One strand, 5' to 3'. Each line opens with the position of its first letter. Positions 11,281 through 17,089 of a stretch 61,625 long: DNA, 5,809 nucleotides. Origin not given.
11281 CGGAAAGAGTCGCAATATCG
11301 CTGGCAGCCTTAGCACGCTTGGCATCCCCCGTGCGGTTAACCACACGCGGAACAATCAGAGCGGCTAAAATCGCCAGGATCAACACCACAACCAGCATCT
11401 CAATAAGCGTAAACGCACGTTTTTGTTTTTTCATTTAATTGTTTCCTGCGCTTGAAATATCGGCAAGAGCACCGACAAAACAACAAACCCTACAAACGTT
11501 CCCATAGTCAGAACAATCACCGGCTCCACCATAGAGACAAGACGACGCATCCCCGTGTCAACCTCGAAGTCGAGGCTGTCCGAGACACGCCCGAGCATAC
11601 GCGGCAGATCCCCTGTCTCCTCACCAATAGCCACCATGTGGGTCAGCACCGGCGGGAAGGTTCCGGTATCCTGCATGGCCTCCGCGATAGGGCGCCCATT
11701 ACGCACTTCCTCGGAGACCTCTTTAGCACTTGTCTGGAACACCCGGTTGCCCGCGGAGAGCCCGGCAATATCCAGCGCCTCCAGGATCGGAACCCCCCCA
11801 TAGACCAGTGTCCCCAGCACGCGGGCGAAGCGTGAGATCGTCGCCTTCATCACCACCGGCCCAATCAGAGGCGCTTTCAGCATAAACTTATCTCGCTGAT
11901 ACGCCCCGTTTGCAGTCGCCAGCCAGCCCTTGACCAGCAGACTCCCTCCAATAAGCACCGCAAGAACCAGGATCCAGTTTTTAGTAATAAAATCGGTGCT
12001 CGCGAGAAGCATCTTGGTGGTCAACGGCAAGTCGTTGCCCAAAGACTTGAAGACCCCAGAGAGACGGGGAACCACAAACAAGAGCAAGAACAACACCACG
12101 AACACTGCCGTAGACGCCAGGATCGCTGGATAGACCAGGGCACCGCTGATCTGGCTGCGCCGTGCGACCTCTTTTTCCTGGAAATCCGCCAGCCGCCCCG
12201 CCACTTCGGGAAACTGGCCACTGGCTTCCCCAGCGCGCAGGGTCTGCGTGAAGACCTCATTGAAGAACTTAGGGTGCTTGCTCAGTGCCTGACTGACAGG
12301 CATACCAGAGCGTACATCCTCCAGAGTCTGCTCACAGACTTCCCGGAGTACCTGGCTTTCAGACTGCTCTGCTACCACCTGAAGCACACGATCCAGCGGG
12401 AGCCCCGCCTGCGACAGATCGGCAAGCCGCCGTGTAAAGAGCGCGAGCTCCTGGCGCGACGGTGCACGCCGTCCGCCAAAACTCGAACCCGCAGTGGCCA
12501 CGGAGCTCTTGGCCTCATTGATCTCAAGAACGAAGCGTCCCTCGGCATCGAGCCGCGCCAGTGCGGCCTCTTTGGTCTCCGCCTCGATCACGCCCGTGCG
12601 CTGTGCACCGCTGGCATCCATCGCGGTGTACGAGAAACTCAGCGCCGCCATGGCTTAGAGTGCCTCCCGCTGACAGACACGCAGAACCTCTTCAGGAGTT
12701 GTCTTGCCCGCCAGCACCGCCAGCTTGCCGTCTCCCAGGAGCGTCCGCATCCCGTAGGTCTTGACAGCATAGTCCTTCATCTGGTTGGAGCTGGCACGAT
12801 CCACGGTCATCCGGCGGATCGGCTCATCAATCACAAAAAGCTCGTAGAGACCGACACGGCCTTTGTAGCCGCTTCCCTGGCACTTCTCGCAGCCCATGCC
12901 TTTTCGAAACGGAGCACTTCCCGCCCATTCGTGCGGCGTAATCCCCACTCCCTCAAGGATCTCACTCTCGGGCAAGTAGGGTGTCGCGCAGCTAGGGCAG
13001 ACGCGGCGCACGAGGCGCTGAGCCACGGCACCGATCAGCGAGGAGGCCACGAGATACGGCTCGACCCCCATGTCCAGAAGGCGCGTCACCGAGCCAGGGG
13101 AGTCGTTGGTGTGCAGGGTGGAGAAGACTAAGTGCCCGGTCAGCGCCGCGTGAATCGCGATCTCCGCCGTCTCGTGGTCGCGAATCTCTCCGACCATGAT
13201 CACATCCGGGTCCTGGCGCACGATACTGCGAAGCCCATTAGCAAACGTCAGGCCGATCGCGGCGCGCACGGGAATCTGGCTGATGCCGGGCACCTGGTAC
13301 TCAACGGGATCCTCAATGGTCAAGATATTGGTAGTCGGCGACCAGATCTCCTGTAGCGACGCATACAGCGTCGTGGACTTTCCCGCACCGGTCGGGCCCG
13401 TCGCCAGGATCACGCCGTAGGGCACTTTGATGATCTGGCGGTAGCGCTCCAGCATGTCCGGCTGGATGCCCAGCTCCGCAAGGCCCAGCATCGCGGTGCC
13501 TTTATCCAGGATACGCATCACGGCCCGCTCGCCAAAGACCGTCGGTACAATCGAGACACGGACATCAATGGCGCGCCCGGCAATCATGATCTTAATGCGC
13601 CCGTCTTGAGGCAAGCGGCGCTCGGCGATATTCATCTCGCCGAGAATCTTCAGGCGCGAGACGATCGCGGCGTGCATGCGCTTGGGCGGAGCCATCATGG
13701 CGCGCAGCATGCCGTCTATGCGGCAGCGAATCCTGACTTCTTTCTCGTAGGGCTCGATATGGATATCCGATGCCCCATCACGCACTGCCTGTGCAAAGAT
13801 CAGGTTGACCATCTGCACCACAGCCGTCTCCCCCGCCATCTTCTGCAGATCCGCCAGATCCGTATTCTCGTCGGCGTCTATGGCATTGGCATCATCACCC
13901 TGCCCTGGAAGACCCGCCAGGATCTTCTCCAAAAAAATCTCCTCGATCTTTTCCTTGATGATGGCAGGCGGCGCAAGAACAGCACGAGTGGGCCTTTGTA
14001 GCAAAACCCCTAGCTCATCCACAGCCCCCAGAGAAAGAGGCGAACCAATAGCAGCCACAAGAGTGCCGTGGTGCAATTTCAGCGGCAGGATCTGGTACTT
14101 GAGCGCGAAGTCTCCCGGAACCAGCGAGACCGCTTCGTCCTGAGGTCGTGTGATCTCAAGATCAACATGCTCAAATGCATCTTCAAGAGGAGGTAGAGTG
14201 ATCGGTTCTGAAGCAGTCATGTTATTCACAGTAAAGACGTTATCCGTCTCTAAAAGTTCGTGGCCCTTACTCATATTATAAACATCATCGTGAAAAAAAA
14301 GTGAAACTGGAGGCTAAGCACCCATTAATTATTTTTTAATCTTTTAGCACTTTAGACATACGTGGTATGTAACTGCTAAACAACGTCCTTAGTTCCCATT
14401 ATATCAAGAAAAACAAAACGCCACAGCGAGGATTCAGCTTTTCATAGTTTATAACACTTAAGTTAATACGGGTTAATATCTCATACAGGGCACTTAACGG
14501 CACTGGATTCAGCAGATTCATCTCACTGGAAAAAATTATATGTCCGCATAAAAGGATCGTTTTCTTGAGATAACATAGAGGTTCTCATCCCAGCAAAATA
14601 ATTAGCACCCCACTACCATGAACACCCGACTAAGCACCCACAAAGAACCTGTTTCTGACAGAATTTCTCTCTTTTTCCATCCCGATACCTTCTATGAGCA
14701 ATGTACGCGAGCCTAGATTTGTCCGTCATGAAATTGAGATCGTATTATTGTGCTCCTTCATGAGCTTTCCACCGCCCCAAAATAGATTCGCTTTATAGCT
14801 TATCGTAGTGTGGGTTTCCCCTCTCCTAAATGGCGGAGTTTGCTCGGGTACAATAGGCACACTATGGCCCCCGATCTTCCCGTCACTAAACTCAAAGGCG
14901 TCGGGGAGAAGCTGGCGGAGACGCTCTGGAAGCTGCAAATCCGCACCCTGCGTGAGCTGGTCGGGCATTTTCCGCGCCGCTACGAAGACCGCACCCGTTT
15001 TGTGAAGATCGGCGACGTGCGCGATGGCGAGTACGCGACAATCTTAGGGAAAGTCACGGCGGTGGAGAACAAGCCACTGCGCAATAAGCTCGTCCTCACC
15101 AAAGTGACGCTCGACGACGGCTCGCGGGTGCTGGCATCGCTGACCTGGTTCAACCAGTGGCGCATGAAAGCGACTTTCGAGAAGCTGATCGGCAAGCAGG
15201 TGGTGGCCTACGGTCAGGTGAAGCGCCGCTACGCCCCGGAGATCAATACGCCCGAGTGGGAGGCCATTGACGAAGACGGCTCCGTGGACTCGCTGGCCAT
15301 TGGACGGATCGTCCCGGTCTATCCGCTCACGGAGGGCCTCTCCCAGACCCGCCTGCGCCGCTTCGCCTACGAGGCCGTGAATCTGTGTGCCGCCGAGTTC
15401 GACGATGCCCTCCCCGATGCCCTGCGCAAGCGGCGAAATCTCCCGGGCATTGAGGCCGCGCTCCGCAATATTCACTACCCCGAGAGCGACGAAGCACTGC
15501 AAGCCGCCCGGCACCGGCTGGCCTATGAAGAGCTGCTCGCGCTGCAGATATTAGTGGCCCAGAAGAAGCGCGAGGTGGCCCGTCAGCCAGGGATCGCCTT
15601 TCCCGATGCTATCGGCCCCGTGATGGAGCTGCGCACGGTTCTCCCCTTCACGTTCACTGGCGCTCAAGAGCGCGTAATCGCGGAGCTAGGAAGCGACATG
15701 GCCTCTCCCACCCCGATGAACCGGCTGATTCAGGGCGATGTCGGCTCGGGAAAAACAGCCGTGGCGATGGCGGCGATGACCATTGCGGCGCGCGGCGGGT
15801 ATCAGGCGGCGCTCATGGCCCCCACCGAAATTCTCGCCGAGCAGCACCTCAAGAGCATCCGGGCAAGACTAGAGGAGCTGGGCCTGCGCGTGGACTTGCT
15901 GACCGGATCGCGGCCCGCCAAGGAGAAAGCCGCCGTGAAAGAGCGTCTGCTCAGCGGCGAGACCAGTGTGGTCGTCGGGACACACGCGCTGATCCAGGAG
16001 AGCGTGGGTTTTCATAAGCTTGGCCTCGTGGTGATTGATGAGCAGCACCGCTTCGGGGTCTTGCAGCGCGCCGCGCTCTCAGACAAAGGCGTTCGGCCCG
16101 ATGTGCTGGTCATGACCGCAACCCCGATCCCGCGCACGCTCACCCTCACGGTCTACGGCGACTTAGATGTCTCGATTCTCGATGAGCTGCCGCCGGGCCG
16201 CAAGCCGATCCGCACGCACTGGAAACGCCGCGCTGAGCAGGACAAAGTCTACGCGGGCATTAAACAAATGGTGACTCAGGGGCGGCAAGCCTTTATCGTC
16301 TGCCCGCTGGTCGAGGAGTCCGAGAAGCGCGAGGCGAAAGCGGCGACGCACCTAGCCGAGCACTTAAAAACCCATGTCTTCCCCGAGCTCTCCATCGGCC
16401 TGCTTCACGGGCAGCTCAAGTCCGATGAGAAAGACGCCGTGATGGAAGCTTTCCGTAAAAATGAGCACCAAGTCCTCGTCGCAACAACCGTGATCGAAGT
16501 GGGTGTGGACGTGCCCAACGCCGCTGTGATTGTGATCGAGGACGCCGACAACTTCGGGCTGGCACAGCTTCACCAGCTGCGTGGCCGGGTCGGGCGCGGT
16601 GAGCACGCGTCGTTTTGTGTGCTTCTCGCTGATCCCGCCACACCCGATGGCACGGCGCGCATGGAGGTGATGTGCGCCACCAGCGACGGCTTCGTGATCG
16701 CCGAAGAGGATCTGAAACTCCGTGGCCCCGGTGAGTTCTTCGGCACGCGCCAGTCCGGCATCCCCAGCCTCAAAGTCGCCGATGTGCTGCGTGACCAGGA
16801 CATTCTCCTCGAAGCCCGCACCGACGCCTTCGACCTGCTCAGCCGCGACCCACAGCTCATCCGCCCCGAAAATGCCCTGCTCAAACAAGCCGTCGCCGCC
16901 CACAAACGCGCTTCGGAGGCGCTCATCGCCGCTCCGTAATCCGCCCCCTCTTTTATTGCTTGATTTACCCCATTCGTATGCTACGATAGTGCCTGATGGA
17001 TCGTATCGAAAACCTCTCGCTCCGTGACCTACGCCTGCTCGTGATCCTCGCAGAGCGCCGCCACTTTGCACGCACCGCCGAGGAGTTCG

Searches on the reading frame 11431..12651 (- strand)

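Call 101: search_protein_families(library=pfam, proteins=[window:11431-12651:-], max_evalue=0.00001)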
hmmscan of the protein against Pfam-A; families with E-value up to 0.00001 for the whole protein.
window:11431-12651:- (406 aa): 1 family
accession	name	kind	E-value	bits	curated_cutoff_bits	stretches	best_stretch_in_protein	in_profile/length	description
PF00482.28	T2SSF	-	9.6e-62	207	25.2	2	72-195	1-125/125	Type II secretion system (T2SS), protein F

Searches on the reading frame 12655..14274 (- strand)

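Call 101: search_protein_families(library=pfam, proteins=[window:12655-14274:-], max_evalue=0.00001)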
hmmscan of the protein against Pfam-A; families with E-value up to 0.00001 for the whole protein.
window:12655-14274:- (539 aa): 2 families
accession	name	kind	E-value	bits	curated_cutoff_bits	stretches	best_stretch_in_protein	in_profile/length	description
PF00437.27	T2SSE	-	7e-127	423.5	24.9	1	148-532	4-370/370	Type II/IV secretion system protein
PF05157.20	MshEN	-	2.4e-13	50.3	23.1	1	35-114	4-84/90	MshEN domain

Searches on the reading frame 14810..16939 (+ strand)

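Call 101: search_protein_families(library=pfam, proteins=[window:14810-16939:+], max_evalue=0.00001)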
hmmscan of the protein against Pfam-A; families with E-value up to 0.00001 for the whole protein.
window:14810-16939:+ (709 aa): 5 families
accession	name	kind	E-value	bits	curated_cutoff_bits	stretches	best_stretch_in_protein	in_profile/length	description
PF17191.10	RecG_wedge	-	5.6e-29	101.3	23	1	28-190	5-159/162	RecG wedge domain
PF00271.37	Helicase_C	-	1.1e-24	87.2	23.5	1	487-596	9-108/110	Helicase conserved C-terminal domain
PF00270.35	DEAD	-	2.2e-23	83.2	26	1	286-444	4-164/167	DEAD/DEAH box helicase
PF19833.4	RecG_dom3_C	-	1.1e-18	67.4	26.8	1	624-696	1-74/87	ATP-dependent DNA helicase RecG, domain 3, C-terminal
PF04851.21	ResIII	-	1.4e-08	35.3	22.5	1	286-439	8-162/164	Type III restriction enzyme, res subunit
